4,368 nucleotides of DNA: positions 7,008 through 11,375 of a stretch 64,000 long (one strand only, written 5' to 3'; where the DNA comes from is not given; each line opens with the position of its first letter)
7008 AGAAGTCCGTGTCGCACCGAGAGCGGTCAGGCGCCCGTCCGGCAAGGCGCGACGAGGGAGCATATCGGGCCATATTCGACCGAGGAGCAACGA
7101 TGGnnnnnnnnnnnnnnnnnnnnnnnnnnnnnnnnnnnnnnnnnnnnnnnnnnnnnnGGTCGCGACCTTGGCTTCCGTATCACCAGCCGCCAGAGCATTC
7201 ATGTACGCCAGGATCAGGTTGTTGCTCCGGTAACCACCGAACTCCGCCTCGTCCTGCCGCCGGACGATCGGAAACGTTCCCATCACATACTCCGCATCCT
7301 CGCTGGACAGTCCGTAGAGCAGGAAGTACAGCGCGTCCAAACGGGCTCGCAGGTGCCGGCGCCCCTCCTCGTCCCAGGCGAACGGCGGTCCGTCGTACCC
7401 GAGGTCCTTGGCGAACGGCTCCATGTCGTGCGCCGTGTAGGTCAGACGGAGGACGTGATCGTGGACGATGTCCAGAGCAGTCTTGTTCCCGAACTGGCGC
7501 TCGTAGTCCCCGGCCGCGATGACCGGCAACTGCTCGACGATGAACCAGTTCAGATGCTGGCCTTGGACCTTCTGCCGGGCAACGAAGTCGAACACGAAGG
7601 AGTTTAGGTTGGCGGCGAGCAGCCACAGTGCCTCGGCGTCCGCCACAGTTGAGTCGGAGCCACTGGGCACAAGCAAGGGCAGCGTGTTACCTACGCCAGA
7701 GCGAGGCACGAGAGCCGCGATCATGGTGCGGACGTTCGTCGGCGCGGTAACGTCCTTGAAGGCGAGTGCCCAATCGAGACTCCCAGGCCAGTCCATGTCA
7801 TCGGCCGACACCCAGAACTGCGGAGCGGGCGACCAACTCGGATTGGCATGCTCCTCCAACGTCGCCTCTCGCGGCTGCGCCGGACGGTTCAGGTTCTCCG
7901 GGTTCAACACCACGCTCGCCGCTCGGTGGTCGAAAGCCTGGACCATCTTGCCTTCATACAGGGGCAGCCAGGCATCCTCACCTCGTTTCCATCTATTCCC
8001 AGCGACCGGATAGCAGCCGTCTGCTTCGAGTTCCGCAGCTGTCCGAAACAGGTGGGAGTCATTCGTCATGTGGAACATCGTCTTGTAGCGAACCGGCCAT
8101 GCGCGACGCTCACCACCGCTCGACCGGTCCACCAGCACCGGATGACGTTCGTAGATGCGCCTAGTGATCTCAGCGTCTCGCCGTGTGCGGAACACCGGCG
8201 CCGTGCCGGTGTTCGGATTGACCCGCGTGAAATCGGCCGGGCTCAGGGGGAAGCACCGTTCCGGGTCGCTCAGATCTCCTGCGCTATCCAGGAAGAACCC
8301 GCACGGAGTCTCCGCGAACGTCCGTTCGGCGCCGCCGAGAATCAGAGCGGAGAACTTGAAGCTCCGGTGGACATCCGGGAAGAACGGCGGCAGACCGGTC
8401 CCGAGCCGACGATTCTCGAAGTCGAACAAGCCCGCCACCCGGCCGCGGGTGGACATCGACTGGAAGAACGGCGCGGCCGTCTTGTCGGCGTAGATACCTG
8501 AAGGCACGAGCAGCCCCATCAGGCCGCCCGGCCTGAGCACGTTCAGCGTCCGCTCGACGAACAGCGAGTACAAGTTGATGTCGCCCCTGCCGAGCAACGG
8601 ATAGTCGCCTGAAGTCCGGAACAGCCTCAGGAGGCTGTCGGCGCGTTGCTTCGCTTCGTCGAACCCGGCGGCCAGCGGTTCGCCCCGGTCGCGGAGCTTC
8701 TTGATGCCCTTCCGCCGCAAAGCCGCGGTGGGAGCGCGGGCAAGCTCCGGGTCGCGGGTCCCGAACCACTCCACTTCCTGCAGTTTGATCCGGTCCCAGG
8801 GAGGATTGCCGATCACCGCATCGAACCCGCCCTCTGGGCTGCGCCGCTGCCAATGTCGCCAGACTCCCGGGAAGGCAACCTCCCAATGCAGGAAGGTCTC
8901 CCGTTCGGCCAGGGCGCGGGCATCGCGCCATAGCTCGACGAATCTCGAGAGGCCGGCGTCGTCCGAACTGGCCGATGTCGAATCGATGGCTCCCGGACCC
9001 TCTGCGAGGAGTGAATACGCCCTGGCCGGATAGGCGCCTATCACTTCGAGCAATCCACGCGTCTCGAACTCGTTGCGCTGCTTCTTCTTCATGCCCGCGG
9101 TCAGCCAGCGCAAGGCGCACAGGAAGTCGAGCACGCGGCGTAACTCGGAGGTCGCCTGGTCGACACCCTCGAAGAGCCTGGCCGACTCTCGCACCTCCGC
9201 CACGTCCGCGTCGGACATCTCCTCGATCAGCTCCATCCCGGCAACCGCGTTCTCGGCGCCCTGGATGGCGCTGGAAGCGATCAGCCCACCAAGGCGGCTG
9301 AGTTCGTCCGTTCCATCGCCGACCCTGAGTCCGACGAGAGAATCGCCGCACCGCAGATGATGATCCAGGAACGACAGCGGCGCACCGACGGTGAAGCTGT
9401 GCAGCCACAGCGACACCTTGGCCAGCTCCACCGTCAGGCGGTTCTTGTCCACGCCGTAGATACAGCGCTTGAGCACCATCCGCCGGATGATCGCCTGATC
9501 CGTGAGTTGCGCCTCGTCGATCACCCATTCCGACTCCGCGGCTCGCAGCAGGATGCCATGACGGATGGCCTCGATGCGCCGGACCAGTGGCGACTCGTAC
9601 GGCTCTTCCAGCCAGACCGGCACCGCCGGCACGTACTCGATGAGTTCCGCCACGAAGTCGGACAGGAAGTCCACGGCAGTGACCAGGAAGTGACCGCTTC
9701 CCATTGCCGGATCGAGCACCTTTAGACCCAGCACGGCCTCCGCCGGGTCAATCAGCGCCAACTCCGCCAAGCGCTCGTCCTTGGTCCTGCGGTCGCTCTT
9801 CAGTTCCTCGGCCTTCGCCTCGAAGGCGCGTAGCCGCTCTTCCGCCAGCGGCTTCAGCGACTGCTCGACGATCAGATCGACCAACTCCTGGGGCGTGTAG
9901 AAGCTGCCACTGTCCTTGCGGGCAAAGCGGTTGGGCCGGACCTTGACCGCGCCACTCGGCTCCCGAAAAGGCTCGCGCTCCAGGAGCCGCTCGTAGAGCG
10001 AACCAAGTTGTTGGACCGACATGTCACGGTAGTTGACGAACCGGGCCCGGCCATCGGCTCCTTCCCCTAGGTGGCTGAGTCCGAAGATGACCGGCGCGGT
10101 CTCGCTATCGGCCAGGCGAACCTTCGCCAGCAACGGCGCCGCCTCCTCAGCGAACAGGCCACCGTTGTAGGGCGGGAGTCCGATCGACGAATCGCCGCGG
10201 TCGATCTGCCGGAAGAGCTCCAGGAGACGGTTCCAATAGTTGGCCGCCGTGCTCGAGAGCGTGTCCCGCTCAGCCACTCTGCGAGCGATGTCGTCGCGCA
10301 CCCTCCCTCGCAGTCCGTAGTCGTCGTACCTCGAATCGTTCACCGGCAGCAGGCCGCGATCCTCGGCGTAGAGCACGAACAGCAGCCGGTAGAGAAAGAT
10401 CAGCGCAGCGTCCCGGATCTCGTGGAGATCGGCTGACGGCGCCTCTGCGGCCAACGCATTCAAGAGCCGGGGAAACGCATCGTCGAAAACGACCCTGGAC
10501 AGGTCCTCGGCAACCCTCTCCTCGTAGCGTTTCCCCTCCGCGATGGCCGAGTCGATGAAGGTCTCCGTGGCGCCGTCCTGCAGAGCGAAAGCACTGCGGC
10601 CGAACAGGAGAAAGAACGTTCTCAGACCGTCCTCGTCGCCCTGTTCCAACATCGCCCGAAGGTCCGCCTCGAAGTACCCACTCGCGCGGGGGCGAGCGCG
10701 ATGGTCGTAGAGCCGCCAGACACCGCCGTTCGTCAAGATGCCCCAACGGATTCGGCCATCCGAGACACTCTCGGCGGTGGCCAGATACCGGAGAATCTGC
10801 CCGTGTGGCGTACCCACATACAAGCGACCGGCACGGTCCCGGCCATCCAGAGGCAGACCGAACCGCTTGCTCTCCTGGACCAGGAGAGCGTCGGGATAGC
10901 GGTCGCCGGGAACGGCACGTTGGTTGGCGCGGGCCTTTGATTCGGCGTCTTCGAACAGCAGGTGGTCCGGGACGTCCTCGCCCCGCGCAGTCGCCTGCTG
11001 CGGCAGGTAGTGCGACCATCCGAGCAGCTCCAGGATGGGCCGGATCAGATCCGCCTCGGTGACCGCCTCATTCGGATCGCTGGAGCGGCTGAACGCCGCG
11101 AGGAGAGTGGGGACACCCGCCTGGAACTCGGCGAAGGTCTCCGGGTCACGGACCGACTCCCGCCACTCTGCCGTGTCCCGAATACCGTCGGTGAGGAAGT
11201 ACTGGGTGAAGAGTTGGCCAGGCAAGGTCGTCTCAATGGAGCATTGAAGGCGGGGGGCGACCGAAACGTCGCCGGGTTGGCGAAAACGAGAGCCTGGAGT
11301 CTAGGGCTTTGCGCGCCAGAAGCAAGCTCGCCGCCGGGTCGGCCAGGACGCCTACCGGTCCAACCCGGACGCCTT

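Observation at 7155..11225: Stand-alone 1356-aa fused nuclease-methyltransferase-TRD enzyme (type IIG/IIL) anchoring a small defense and mobile-element junkyard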

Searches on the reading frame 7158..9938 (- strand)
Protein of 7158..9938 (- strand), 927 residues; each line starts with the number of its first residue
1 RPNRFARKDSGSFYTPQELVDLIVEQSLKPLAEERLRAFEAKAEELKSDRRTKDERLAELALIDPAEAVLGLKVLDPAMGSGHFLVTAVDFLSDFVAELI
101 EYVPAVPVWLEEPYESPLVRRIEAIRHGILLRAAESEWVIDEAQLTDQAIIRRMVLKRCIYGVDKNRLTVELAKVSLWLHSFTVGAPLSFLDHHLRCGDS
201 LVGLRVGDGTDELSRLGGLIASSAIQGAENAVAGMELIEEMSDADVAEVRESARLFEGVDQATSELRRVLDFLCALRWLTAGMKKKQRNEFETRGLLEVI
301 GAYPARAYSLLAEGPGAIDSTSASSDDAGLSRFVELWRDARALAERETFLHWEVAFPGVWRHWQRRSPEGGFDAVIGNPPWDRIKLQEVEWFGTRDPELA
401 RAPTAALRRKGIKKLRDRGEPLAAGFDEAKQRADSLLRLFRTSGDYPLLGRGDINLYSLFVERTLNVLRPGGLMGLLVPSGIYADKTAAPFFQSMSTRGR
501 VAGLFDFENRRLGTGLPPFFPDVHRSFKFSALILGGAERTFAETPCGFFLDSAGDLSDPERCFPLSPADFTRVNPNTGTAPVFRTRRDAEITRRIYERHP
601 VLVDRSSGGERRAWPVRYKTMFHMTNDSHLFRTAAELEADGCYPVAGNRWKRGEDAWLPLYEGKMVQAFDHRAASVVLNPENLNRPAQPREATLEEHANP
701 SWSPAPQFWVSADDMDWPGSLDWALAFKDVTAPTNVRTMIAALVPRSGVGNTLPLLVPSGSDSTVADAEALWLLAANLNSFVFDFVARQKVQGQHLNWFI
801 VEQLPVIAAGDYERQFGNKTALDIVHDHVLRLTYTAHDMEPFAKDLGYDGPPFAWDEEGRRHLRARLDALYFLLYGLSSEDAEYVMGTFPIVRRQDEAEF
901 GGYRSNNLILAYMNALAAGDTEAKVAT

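Call 28: search_solved_structures(query=A2, max_evalue=1, show_alignments=3)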
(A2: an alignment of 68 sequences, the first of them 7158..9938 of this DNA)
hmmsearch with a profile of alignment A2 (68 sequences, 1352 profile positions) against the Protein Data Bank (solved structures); distinct sequences matched with E-value up to 1: 0.

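Call 40: predict_structure(alignment_id=A2)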
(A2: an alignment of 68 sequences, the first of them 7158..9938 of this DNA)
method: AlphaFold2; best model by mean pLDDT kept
length: 927 residues; sequences in the alignment: 68
mean_pLDDT: 50.9   pTM: 0.32
mean pLDDT of the five models: 50.9, 50.4, 49.9, 46.4, 44.6
residues with pLDDT >= 90: 11; 70-90: 170; 50-70: 227; < 50: 519
segments of 3 or more residues with pLDDT < 50: 1-19, 74-83, 136-140, 160-263, 321-325, 346-390, 403-405, 435-464, 466-469, 479-490, 519-524, 575-585, 613-632, 646-652, 655-717, 721-809, 835-839, 859-861, 863-927
pLDDT, mean of each block of 10 residues (from residue 1): 28 38 64 87 89 88 86 46 53 83 83 84 77 50 70 63 37 33 27 27 30 44 42 37 33 35 53 66 72 79 72 71 56 84 54 29 32 26 32 58 57 84 74 48 42 38 48 52 39 59 66 51 48 68 72 64 75 46 48 59 58 41 29 59 50 44 26 29 31 42 38 48 45 32 41 40 45 36 30 31 34 59 60 49 56 55 45 39 41 38 36 37 29
secondary structure, 60 per line:
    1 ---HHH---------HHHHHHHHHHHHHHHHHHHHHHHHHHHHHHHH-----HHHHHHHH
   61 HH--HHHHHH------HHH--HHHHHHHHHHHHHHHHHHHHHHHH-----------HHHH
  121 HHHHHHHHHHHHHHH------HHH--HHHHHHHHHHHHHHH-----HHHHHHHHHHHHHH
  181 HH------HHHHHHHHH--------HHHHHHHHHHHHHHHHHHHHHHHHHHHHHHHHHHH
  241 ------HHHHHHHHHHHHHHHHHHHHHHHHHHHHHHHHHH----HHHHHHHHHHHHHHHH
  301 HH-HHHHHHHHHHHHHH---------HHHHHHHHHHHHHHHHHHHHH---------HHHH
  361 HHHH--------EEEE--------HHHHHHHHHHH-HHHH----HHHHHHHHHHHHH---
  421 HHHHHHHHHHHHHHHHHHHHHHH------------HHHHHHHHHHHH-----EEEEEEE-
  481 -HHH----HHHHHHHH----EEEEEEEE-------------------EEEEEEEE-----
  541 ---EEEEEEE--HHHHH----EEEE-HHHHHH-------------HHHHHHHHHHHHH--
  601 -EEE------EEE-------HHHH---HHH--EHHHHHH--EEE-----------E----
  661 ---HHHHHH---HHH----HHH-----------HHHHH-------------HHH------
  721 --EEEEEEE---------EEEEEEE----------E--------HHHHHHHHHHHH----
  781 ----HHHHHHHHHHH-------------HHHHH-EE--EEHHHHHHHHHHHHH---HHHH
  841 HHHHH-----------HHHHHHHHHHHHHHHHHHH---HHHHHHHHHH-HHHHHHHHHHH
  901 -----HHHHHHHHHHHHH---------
elements in order (helices of 4 or more, strands of 3 or more residues): H16-47 H53-62 H65-70 H82-105 H117-135 H147-161 H167-182 H189-197 H206-240 H247-280 H285-302 H304-317 H327-347 H357-364 E373-376 H385-395 H397-400 H405-417 H421-443 H456-467 E473-479 H489-496 E501-508 E528-535 E544-550 H553-557 E562-565 H567-572 H586-598 E602-604 E611-613 H621-624 H634-639 E642-644 H664-669 H694-698 E723-729 E739-745 H765-776 H785-795 H809-813 H821-833 H837-845 H857-875 H879-888 H890-900 H906-918

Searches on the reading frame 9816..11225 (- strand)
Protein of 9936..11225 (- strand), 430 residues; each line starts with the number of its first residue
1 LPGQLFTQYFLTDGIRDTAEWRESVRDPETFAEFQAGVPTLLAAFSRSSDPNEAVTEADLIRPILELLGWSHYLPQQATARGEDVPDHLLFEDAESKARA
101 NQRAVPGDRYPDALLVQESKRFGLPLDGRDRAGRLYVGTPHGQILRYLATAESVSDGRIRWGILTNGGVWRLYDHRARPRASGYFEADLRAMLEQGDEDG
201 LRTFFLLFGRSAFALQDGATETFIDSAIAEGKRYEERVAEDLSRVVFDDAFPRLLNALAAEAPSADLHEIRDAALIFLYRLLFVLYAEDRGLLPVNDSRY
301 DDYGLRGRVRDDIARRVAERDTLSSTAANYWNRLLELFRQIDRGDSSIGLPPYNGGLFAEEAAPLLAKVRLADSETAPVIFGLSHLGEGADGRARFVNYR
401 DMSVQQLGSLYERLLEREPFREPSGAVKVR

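Call 34: search_protein_families(library=padloc, proteins=[window:9936-11225:-], max_evalue=0.001)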
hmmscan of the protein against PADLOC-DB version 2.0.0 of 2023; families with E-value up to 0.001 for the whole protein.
window:9936-11225:- (430 aa): 12 families
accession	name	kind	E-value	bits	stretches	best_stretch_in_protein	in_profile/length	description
PDLC02643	DrmMI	-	4.2e-27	92.4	1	56-423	66-444/1347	DrmMI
PDLC03613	REase_MTase_IIG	-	2.1e-23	80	1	52-415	58-404/1250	Type IIG restriction enzyme-methyltransferase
PDLC02638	DrmMI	-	2e-20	70.6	1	76-421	87-441/935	DrmMI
PDLC03620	REase_MTase_IIG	-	4.3e-18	62.3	1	188-418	280-511/1378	Type IIG restriction enzyme-methyltransferase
PDLC02645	DrmMI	-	2e-11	40.9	1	159-418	165-432/772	DrmMI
PDLC02642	DrmMI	-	1.1e-10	38.6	1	159-423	160-440/594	DrmMI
PDLC03618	REase_MTase_IIG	-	8.2e-10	34.6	1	160-418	166-432/1429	Type IIG restriction enzyme-methyltransferase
PDLC02640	DrmMI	-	5.7e-08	28.9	1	158-360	158-368/1015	DrmMI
PDLC03614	REase_MTase_IIG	-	1.3e-06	24.3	1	268-419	305-460/1584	Type IIG restriction enzyme-methyltransferase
PDLC03622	REase_MTase_IIG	-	2.3e-06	23.2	1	266-359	120-216/1524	Type IIG restriction enzyme-methyltransferase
PDLC02639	DrmMI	-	6.2e-05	19.5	1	280-363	2-86/803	DrmMI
PDLC03598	REase_MTase_IIG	-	0.00047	16.1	1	247-296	162-210/912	Type IIG restriction enzyme-methyltransferase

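Call 35: predict_structure(alignment_id=A1)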
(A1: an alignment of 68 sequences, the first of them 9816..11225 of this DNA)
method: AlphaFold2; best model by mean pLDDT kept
length: 470 residues; sequences in the alignment: 68
mean_pLDDT: 83.3   pTM: 0.75
mean pLDDT of the five models: 83.3, 79.9, 66.9, 66.7, 64.5
residues with pLDDT >= 90: 181; 70-90: 217; 50-70: 54; < 50: 18
segments of 3 or more residues with pLDDT < 50: 129-136, 179-181, 438-442
pLDDT, mean of each block of 10 residues (from residue 1): 71 89 92 95 88 92 97 83 81 96 88 94 73 56 88 89 94 77 81 93 96 91 91 80 86 94 92 92 81 64 70 84 89 88 77 77 91 92 73 68 71 84 86 59 60 75 87
secondary structure, 60 per line:
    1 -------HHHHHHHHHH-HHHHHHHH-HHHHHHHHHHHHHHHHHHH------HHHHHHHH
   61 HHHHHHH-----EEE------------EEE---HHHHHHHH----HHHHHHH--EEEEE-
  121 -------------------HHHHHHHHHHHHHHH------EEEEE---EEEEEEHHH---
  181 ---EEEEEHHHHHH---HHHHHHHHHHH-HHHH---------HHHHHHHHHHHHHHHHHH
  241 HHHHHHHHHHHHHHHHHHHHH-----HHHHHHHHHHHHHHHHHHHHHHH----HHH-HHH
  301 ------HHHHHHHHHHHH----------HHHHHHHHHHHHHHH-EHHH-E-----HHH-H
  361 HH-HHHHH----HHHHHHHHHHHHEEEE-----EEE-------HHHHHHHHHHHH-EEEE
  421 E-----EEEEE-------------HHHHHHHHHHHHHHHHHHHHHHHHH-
elements in order: H8-17 H19-26 H28-46 H53-67 E73-75 E88-90 H94-101 H106-112 E115-119 H140-154 E161-165 E169-174 E184-188 H189-194 H198-208 H210-213 H223-261 H267-289 H307-318 H329-343 H364-368 H373-384 E385-388 E394-396 H404-415 E417-421 E427-431 H445-469

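Call 38: fold_search(model_id=the predicted structure, library=pdb)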
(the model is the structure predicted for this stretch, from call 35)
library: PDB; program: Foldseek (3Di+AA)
matches with E <= 10: 156; with E <= 0.001: 0
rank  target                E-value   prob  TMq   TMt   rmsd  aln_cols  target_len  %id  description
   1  3h1t                  5.8e-02  0.99  0.19  0.17   8.6       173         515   16  The fragment structure of a putative HsdR subunit of a type I restriction enzyme from Vibrio vulnificus YJ016 (released 2009-10-20)
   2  2wcw_B                1.3e-01  0.63  0.14  0.38   6.5       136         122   16  1.6A resolution structure of Archaeoglobus fulgidus Hjc, a Holliday junction resolvase from an archaeal hyperthermophi (released 2009-03-24)
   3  2wcw_C                1.5e-01  0.57  0.14  0.38   6.6       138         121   17  1.6A resolution structure of Archaeoglobus fulgidus Hjc, a Holliday junction resolvase from an archaeal hyperthermophi (released 2009-03-24)
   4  2wiw_B                1.8e-01  0.54  0.14  0.37   6.6       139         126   15  Crystal structures of Holliday junction resolvases from Archaeoglobus fulgidus bound to DNA substrate (released 2009-05-26)
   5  2wiw_A                2.0e-01  0.72  0.15  0.45   6.0       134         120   16  Crystal structures of Holliday junction resolvases from Archaeoglobus fulgidus bound to DNA substrate (released 2009-05-26)
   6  2wcz_B                2.0e-01  0.51  0.14  0.40   6.4       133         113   16  1.6A resolution structure of Archaeoglobus fulgidus Hjc, a Holliday junction resolvase from an archaeal hyperthermophi (released 2009-03-24)
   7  2wcw_A                2.8e-01  0.33  0.14  0.36   8.3       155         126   15  1.6A resolution structure of Archaeoglobus fulgidus Hjc, a Holliday junction resolvase from an archaeal hyperthermophi (released 2009-03-24)
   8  2wcw_D                3.3e-01  0.35  0.13  0.35   7.0       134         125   16  1.6A resolution structure of Archaeoglobus fulgidus Hjc, a Holliday junction resolvase from an archaeal hyperthermophi (released 2009-03-24)
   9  6smt_C                3.4e-01  0.11  0.14  0.19  16.8       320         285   13  S-enantioselective imine reductase from Mycobacterium smegmatis (released 2020-08-12)
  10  2g3w_B                4.0e-01  0.07  0.08  0.17  15.9       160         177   12  The Crystal Structure of YaeQ Protein from Xanthomonas axonopodis pv. citri (released 2007-02-27)
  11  9dh0_C                6.0e-01  0.04  0.09  0.10  20.4       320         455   12  The Cryo-EM structure of recombinantly expressed hUGDH in complex with UDP-4-keto-xylose (released 2025-03-05)
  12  4bec_A                6.7e-01  0.23  0.13  0.09   9.3       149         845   13  MUTANT (K220A) OF THE HSDR SUBUNIT OF THE ECOR124I RESTRICTION ENZYME IN COMPLEX WITH ATP (released 2014-03-26)
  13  3tf5_B                7.0e-01  0.06  0.10  0.10  13.7       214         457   12  Structure of UDP-glucose dehydrogenase V132 deletion (released 2011-10-12)
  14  3fr7_B                7.4e-01  0.05  0.13  0.13  20.9       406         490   11  ketol-acid reductoisomerase (KARI) in complex with Mg2+ (released 2009-04-14)
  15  6om8_F                7.4e-01  0.04  0.09  0.09  20.7       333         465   11  Caenorhabditis Elegans UDP-Glucose Dehydrogenase in complex with UDP-Xylose (released 2019-05-22)
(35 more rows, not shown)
